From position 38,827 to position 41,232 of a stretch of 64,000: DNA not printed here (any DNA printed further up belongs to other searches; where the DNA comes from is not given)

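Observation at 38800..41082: Candidate new two-gene defence module: 57-aa ORF plus membrane-anchored PIN-like nuclease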

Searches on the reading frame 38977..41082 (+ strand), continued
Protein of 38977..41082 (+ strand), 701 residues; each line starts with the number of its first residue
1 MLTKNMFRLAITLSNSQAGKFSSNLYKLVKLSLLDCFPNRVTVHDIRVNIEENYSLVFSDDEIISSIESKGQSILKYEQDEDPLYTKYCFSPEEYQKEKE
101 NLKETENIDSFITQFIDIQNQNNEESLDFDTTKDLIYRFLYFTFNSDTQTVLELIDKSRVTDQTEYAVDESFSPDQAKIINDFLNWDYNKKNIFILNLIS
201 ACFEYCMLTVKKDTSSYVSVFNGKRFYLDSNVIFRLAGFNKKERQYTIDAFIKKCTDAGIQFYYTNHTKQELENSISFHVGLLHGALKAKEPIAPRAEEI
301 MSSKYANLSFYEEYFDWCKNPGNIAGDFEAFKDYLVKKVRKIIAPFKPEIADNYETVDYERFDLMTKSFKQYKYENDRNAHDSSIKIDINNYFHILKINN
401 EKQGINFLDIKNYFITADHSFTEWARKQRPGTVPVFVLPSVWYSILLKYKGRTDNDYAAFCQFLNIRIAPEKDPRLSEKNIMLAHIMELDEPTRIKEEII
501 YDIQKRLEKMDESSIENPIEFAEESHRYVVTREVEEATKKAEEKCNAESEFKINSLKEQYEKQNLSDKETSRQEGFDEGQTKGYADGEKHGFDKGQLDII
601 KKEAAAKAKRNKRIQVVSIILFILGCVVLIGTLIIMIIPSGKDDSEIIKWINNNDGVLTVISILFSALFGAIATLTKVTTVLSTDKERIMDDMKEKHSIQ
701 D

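Call 36: find_encoding_contigs(protein=P0040, flank=5000, max_places=2)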
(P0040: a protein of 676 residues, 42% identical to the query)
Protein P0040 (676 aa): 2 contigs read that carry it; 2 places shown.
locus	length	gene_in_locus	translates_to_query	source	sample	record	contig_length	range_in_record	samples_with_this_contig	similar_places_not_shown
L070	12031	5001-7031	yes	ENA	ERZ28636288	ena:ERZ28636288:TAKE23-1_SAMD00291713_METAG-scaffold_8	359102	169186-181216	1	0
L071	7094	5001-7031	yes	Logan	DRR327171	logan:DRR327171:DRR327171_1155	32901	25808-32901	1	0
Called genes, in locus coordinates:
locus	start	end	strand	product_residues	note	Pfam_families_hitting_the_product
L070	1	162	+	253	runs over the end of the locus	PF02463:SMC_N (weak), PF00005:ABC_tran, PF13304:AAA_21 (faint)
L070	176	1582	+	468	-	PF19295:SufBD_N, PF01458:SUFBD_core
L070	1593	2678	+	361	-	PF01458:SUFBD_core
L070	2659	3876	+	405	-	PF00266:Aminotran_5, PF01041:DegT_DnrJ_EryC1 (weak), PF01053:Cys_Met_Meta_PP (weak)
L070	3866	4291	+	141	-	PF01592:NifU_N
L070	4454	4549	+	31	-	-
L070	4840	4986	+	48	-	-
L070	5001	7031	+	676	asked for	-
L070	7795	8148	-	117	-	PF03551:PadR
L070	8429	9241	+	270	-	-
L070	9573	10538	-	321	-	PF00578:AhpC-TSA, PF08534:Redoxin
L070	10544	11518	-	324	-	PF12838:Fer4_7 (faint), PF12837:Fer4_6 (faint), PF12801:Fer4_5, PF13237:Fer4_10 (weak), PF14697:Fer4_21 (weak), PF00037:Fer4 (weak)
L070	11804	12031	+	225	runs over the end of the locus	PF00072:Response_reg, PF00486:Trans_reg_C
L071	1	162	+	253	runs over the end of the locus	PF02463:SMC_N (weak), PF00005:ABC_tran, PF13304:AAA_21 (faint)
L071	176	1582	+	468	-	PF19295:SufBD_N, PF01458:SUFBD_core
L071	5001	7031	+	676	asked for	-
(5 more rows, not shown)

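Call 37: find_encoding_contigs(protein=P0063, flank=5000, max_places=3)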
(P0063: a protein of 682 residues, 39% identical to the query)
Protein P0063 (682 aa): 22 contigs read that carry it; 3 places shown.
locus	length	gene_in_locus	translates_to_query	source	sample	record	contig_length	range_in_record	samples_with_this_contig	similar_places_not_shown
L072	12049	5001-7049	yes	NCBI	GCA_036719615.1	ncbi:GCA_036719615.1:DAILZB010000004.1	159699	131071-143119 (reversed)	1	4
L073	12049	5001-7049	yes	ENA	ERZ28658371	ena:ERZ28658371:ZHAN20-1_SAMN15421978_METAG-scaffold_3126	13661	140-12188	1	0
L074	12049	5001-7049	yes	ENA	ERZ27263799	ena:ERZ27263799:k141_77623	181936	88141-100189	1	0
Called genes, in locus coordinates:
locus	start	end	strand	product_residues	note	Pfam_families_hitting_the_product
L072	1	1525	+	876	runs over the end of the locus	PF02702:KdpD, PF13493:DUF4118, PF00512:HisKA, PF02518:HATPase_c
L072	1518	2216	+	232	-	PF00072:Response_reg, PF00486:Trans_reg_C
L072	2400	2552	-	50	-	-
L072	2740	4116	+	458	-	PF01554:MatE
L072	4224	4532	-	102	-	-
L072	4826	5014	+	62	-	-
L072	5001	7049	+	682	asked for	-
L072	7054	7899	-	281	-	PF01541:GIY-YIG (weak)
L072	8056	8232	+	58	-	-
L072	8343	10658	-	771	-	PF13148:DUF3987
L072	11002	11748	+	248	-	PF01381:HTH_3, PF12844:HTH_19 (faint)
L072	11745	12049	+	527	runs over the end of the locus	PF00239:Resolvase, PF07508:Recombinase, PF13408:Zn_ribbon_recom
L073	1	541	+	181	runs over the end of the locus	PF02632:BioY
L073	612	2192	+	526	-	PF03063:Prismane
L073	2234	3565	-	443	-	PF00209:SNF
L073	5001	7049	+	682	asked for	-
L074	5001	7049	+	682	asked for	-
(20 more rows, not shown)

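Call 38: find_encoding_contigs(protein=P0072, flank=5000, max_places=3)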
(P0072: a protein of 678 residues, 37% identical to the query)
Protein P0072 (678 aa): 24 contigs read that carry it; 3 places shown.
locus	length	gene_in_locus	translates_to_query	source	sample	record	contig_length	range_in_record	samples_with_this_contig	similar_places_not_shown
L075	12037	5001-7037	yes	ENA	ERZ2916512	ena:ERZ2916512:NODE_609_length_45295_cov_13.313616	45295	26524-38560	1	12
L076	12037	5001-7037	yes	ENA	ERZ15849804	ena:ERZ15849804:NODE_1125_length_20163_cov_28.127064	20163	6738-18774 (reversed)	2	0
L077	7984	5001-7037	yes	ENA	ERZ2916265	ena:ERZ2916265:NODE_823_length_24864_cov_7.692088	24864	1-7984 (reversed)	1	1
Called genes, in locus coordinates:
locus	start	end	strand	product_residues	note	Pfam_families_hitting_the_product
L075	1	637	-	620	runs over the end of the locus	PF00580:UvrD-helicase, PF01443:Viral_helicase1 (faint), PF13245:AAA_19, PF13361:UvrD_C (weak)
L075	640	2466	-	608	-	PF13175:AAA_15, PF20469:OLD-like_TOPRIM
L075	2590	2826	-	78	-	PF02463:SMC_N (weak), PF13175:AAA_15, PF13555:AAA_29 (weak), PF13476:AAA_23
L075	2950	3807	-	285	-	PF00239:Resolvase, PF07508:Recombinase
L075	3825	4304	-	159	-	PF07508:Recombinase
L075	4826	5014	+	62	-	-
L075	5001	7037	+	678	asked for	-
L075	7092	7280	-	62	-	-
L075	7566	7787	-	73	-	PF00149:Metallophos (faint)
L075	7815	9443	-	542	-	PF00239:Resolvase, PF07508:Recombinase, PF13408:Zn_ribbon_recom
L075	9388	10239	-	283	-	PF07508:Recombinase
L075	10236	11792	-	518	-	PF00239:Resolvase, PF07508:Recombinase, PF13408:Zn_ribbon_recom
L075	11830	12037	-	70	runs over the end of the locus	-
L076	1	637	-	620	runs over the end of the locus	PF00580:UvrD-helicase, PF01443:Viral_helicase1 (faint), PF13245:AAA_19, PF13361:UvrD_C (weak)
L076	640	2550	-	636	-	PF13175:AAA_15, PF20469:OLD-like_TOPRIM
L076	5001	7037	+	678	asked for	-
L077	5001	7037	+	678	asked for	-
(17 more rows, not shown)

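Call 61: search_protein_families(library=padloc, alignment_id=A2, max_evalue=1e-10)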
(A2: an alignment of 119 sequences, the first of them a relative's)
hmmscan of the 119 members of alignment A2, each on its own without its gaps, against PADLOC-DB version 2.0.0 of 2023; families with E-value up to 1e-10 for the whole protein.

A. member 1, L001:4771-5385:+ (204 aa): 0 families

B. families by the number of members that match (of 119 scanned): 334 families (the first 25 are shown)
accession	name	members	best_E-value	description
PDLC03169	Specificity_I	11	4e-102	Type I specificity subunit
PDLC03089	Specificity_I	11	3.4e-78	Type I specificity subunit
PDLC03079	Specificity_I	11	2.5e-59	Type I specificity subunit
PDLC03100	Specificity_I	11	1.2e-44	Type I specificity subunit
PDLC03105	Specificity_I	11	1.5e-43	Type I specificity subunit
PDLC03068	Specificity_I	10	2.2e-112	Type I specificity subunit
PDLC03099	Specificity_I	10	1.8e-75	Type I specificity subunit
PDLC03072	Specificity_I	10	5.8e-55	Type I specificity subunit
PDLC03087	Specificity_I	10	4.2e-49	Type I specificity subunit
PDLC03090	Specificity_I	10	5.2e-49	Type I specificity subunit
PDLC03168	Specificity_I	10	3.2e-45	Type I specificity subunit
PDLC03148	Specificity_I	10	1.7e-40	Type I specificity subunit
PDLC03073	Specificity_I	10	1.3e-38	Type I specificity subunit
PDLC03108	Specificity_I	10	2.8e-38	Type I specificity subunit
PDLC03101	Specificity_I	10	4.4e-33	Type I specificity subunit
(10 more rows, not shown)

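Call 62: search_protein_families(library=pfam, proteins=[L018:3076-4578:+, L018:4562-5734:+, L018:8087-11155:+, L029:2733-5909:+, L029:8071-9585:+, L033:349-2742:+, L033:2749-4185:+, L017:1568-3919:+, L057:4352-5869:+, L031:716-2662:+], max_evalue=0.00001)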
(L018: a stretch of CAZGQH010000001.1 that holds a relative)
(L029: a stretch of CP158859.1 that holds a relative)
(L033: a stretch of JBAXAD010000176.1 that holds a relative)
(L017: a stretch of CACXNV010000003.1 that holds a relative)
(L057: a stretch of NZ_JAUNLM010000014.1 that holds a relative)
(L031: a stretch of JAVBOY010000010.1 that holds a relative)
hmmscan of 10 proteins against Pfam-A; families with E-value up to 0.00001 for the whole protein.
L018:3076-4578:+ (500 aa): 2 families
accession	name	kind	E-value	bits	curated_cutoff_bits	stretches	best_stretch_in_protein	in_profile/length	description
PF02384.22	N6_Mtase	-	4.6e-112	374.8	20.4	1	149-459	2-310/311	N-6 DNA Methylase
PF12161.14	HsdM_N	-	2.7e-30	106.2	24.5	1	12-138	2-135/135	HsdM N-terminal domain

L018:4562-5734:+ (390 aa): 1 family
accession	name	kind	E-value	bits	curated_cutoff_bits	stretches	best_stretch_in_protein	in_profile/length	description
PF01420.25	Methylase_S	-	2.6e-17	64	22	1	5-180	2-167/168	Type I restriction modification DNA specificity domain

L018:8087-11155:+ (1022 aa): 5 families
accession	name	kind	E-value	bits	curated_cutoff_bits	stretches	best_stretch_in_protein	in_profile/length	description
PF11867.13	T1RH-like_C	-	3.2e-93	313.2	26.8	1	699-1018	12-328/329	Type I restriction enzyme HindI endonuclease subunit-like, C-terminal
PF18766.7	SWI2_SNF2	-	2.7e-71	240.2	26.7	1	260-502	1-215/221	SWI2/SNF2 ATPase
PF04313.20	HSDR_N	-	1e-41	143.4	25.1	1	3-201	2-196/198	Type I restriction enzyme R protein N terminus (HSDR_N)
PF22679.2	T1R_D3-like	-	2e-21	77.5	27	1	594-670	78-156/158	Type I restriction enzyme subunit R domain 3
PF04851.21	ResIII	-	1.4e-16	61.3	22.5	1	264-440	11-163/164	Type III restriction enzyme, res subunit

L029:2733-5909:+ (1058 aa): 1 family
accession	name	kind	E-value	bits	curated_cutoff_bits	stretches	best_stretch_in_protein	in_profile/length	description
PF07693.20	KAP_NTPase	-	3.1e-22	79.6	20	1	44-389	18-291/293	KAP family P-loop domain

L029:8071-9585:+ (504 aa): 1 family
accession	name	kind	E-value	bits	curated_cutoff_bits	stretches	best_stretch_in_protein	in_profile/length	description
PF13289.12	SIR2_2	-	2.9e-20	73.3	24.5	1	142-238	2-106/141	SIR2-like domain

L033:349-2742:+ (797 aa): 7 families
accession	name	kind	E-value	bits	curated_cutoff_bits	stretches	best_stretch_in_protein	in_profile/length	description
PF04851.21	ResIII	-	4.2e-46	157.3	22.5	1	167-324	3-163/164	Type III restriction enzyme, res subunit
PF08463.15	EcoEI_R_C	-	1.5e-39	136.2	24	1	641-794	2-163/163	EcoEI R protein C-terminal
PF18766.7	SWI2_SNF2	-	2.3e-21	76.9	26.7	1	171-355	1-187/221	SWI2/SNF2 ATPase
PF00270.35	DEAD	-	1.3e-10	41.7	26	1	178-326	6-163/167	DEAD/DEAH box helicase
PF04313.20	HSDR_N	-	2.5e-09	37.7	25.1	1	53-118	123-196/198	Type I restriction enzyme R protein N terminus (HSDR_N)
PF00271.37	Helicase_C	-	1.9e-06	28.6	23.5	0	410-525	5-110/110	Helicase conserved C-terminal domain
PF13588.12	HSDR_N_2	-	5e-06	27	25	0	32-117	13-99/110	Type I restriction enzyme R protein N terminus (HSDR_N)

L033:2749-4185:+ (478 aa): 4 families
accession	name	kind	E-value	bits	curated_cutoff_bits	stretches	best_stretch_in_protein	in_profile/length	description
PF02384.22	N6_Mtase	-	2.6e-75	254.1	20.4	1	144-449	2-310/311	N-6 DNA Methylase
PF07669.17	Eco57I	-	1.9e-10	41.5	25.3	1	253-358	69-171/171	Eco57I restriction-modification methylase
PF12161.14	HsdM_N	-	3.2e-08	34.7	24.5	1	11-134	8-135/135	HsdM N-terminal domain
PF01170.24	UPF0020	-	1.6e-06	28.4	22.3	0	182-285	24-136/197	RMKL-like, methyltransferase domain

L017:1568-3919:+ (783 aa): 1 family
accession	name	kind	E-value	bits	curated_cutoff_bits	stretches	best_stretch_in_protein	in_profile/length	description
PF00082.27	Peptidase_S8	-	2.2e-26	93.2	21.8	1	290-541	5-274/288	Subtilase family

L057:4352-5869:+ (505 aa): 8 families
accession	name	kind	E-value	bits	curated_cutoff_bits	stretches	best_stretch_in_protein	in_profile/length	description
PF13604.12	AAA_30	-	5.2e-31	108.3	27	1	115-283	1-161/191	AAA domain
PF13245.12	AAA_19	-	1.7e-30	106.4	25.1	1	120-252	1-133/134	AAA domain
PF01443.25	Viral_helicase1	-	5.4e-14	53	21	1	386-471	141-224/228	Viral superfamily 1 RNA helicase core domain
PF13538.12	UvrD_C_2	-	3.8e-12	46.3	27.4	1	428-470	2-48/52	UvrD-like helicase C-terminal domain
PF05970.20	PIF1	-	7.9e-11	42.4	25.9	1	121-299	14-210/223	PIF1-like helicase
PF13086.12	AAA_11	-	1.4e-09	38.6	27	0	115-158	1-42/257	AAA domain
PF18335.7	SH3_13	-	1e-08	35.3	41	1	356-409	4-65/65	ATP-dependent RecD-like DNA helicase SH3 domain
PF13401.12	AAA_22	-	5.9e-07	30.3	27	1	129-245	4-124/130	AAA domain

L031:716-2662:+ (648 aa): 1 family
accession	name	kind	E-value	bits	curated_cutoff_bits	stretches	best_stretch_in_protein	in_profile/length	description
PF13479.12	AAA_24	-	1.1e-08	35.6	27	1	497-578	4-76/195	AAA domain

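Call 77: search_protein_families(library=phrogs, proteins=[window:38977-41082:+], max_evalue=0.01)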
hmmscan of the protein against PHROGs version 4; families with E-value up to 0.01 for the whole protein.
window:38977-41082:+ (701 aa): 1 family
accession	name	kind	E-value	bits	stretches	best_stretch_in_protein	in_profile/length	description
phrog_30221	-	unknown function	0.00056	20.9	1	534-638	13-116/125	-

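Call 78: search_dna_similar(query=window:38977-41082:+, collection=plasmids, mode=protein, max_rows=15)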
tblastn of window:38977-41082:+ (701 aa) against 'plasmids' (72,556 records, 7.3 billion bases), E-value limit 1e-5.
Records with a match: 3; places in all: 3; records where one place covers at least 80% of the query: 0.
Best place of each record, by identity: <60% 3.
By first word of the organism name: Hymenobacter 2; Clostridium 1.
By predicted mobility (MOB-suite, as given by PLSDB): non-mobilizable 3.
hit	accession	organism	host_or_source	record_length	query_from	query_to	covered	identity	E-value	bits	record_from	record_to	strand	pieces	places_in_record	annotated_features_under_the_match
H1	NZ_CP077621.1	Clostridium estertheticum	single colony,bovine feces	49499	134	523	56%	29.4%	2e-30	136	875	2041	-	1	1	hypothetical protein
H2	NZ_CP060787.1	Hymenobacter qilianensis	single bacterial strain,ermafrost ...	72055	172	472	43%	22.5%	3e-9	68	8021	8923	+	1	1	hypothetical protein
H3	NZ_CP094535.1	Hymenobacter monticola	Single cell,a pond on the Huanglong ...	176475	172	464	42%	22.2%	2e-8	66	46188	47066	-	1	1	hypothetical protein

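Call 79: search_dna_similar(query=window:38977-41082:+, collection=phages, mode=protein, max_rows=10)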
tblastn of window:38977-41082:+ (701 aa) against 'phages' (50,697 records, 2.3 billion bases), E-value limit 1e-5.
No match.

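Call 80: fold_search(model_id=the predicted structure, library=viral)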
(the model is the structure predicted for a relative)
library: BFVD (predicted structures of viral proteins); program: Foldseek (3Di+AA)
matches with E <= 10: 184; with E <= 0.001: 0
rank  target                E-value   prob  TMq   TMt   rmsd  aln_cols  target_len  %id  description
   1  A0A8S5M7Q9            2.3e-02  1.00  0.18  0.31   7.6       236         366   12  PIN like domain [Siphoviridae sp. ctPAi1]
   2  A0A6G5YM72            2.1e-01  0.96  0.14  0.22   8.1       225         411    9  (no name in the UniProt tables at hand)
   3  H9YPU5                2.5e-01  0.08  0.08  0.08  28.7       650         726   10  (no name in the UniProt tables at hand)
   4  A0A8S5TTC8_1          3.0e-01  0.08  0.10  0.06  41.8       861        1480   11  NlpC/P60 family [Siphoviridae sp. ct5jB2]
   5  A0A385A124            3.1e-01  1.00  0.12  0.57   3.6       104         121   17  (no name in the UniProt tables at hand)
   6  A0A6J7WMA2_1          3.6e-01  0.04  0.07  0.05  39.5       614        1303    8  Phage tail tape measure protein [uncultured Caudovirales phage]
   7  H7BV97                4.1e-01  0.06  0.08  0.08  33.4       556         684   10  (no name in the UniProt tables at hand)
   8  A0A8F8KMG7            4.5e-01  0.08  0.09  0.13  21.5       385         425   12  Flap endonuclease-1 [Clandestinovirus]
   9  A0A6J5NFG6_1          4.5e-01  0.05  0.09  0.06  40.4       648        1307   10  Phage tail tape measure protein [uncultured Caudovirales phage]
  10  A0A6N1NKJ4            5.1e-01  0.08  0.08  0.10  23.1       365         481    9  Endonuclease of the XPG family [Tupanvirus soda lake]
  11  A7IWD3                5.6e-01  0.08  0.10  0.06  35.6       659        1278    9  Uncharacterized protein B258R [Paramecium bursaria Chlorella virus NY2A]
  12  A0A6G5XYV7            7.2e-01  1.00  0.11  0.71   2.4        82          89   12  (no name in the UniProt tables at hand)
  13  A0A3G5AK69            7.2e-01  0.84  0.10  0.34  10.7       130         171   13  Z-binding domain-containing protein [Solumvirus sp.]
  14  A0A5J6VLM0            7.9e-01  0.16  0.11  0.11  41.1       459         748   13  Uncharacterized protein [Megaviridae environmental sample]
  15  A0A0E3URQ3            8.6e-01  0.38  0.12  0.27  11.3       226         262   10  Nrk1 [Lambdina fiscellaria nucleopolyhedrovirus]
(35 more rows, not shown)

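Call 98: search_protein_families(library=padloc, alignment_id=A6, max_evalue=0.01)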
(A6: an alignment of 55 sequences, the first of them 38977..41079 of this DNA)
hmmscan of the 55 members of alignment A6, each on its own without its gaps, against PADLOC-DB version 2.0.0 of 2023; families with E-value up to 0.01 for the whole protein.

A. member 1, window:38977-41079:+ (701 aa): 0 families

B. families by the number of members that match (of 55 scanned): 3 families
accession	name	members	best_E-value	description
PDLC03114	Specificity_I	2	0.0043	Type I specificity subunit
PDLC03841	LeoBC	1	4.4e-05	-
PDLC00513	JetC1|JetC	1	0.0024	DUF3584 domain; MukB-like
